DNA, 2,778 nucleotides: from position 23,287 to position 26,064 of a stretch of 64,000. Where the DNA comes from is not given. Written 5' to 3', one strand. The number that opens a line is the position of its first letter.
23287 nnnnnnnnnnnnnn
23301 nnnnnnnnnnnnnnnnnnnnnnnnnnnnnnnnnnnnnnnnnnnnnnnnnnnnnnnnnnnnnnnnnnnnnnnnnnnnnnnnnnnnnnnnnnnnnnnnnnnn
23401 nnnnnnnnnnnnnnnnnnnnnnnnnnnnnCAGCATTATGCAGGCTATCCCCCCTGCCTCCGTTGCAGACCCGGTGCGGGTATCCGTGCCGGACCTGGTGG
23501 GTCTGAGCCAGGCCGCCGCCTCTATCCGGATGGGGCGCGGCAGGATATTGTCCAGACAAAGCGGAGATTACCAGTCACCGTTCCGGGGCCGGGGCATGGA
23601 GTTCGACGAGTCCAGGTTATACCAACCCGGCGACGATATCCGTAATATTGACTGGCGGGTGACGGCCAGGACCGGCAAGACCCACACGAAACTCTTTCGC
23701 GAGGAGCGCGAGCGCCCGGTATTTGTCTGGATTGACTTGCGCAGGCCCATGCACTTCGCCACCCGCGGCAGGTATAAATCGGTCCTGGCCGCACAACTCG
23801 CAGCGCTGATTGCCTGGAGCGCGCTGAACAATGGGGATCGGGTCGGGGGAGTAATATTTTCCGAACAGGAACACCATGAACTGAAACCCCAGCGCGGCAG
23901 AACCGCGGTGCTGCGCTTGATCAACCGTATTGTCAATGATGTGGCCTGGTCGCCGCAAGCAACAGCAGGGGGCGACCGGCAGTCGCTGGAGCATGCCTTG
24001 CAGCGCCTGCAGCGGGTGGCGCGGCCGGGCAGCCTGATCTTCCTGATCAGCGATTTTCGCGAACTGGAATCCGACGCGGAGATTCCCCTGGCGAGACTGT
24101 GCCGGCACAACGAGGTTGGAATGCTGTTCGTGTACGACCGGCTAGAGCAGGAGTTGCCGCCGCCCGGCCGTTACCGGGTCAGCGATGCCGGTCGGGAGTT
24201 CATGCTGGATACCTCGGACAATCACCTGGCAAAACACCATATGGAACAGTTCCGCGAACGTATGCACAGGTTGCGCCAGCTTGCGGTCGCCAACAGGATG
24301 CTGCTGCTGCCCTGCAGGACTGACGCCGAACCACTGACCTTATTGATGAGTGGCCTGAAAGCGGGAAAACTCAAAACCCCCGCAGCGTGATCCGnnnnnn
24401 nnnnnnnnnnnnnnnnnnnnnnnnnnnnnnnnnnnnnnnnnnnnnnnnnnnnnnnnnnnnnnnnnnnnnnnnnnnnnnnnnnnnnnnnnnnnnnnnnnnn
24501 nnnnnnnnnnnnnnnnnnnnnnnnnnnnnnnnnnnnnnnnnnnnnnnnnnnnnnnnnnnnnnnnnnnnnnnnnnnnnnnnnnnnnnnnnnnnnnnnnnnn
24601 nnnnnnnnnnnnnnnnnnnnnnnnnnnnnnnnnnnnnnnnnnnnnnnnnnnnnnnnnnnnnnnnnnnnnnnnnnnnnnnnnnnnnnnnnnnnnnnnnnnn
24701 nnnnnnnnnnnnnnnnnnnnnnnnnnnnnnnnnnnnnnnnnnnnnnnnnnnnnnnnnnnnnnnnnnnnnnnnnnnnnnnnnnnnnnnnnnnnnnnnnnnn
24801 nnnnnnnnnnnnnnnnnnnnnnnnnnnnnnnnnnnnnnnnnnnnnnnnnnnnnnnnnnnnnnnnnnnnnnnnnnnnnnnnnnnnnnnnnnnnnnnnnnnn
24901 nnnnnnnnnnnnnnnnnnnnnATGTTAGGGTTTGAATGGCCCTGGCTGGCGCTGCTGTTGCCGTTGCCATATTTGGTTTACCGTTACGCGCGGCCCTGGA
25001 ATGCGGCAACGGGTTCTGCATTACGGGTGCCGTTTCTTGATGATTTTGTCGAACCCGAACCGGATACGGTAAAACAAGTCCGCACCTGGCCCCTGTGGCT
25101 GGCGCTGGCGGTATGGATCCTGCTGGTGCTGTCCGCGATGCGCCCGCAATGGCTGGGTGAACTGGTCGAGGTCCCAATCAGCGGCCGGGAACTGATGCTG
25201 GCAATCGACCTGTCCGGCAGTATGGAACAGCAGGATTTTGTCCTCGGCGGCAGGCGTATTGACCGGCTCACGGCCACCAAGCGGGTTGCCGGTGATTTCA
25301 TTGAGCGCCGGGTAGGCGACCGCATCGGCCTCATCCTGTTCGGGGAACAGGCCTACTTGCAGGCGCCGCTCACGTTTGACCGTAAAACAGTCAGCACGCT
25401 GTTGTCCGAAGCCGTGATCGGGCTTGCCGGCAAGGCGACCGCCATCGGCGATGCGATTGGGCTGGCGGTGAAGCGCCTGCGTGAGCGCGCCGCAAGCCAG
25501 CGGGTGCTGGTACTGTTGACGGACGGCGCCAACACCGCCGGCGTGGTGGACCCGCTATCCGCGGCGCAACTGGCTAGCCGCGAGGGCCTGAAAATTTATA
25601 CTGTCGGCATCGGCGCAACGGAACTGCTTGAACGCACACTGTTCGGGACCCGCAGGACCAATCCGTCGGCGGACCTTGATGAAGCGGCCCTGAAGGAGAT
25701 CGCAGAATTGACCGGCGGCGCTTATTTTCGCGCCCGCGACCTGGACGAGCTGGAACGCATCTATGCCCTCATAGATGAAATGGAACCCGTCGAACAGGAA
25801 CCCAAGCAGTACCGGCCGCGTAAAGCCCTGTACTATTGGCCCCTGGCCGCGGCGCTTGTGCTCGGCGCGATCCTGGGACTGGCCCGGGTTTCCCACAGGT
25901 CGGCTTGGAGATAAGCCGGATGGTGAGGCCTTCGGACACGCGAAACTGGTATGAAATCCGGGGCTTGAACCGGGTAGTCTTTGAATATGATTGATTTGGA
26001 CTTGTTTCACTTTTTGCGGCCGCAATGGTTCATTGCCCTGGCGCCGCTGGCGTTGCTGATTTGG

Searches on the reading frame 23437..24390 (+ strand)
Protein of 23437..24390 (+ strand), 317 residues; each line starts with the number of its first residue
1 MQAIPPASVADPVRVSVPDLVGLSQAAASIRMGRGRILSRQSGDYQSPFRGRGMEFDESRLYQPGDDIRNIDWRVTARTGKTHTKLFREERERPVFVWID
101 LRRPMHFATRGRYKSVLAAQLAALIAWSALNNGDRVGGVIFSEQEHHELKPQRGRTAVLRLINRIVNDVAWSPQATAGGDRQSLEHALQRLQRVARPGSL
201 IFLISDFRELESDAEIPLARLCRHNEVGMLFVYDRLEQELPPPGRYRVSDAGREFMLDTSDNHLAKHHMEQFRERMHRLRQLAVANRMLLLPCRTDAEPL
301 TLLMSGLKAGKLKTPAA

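Call 51: search_protein_families(library=pfam, proteins=[window:23437-24390:+], max_evalue=0.0001)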
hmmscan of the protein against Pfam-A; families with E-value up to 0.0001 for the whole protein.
window:23437-24390:+ (317 aa): 2 families
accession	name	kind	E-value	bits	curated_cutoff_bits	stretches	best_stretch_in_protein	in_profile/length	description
PF01882.25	DUF58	-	1.5e-44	152.2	23.4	1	58-275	1-213/216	Protein of unknown function DUF58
PF13519.12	VWA_2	-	2.2e-05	25.5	27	1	114-207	18-106/107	von Willebrand factor type A domain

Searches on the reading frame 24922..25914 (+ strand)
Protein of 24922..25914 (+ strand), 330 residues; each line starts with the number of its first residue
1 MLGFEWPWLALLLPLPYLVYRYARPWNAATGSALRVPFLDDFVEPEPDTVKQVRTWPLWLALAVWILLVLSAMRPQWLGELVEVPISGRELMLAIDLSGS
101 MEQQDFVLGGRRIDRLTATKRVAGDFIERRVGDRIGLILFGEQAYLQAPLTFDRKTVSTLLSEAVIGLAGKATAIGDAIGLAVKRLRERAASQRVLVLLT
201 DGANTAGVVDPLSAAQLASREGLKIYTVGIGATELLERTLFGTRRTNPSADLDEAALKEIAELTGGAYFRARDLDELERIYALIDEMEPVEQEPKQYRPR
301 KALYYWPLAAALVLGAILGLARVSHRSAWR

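Call 51: search_protein_families(library=pfam, proteins=[window:24922-25914:+], max_evalue=0.0001)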
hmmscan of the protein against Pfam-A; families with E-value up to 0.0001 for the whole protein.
window:24922-25914:+ (330 aa): 4 families
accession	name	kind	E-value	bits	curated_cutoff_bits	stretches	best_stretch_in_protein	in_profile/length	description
PF00092.34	VWA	-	8.6e-21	75.4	23.8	1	91-281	2-172/174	von Willebrand factor type A domain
PF13519.12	VWA_2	-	2.3e-16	60.8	27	1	91-202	1-106/107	von Willebrand factor type A domain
PF01882.25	DUF58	-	8.1e-06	25.6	23.4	1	90-213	37-155/216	Protein of unknown function DUF58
PF06707.17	DUF1194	-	1.1e-05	25.2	27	0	168-233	91-157/206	Protein of unknown function (DUF1194)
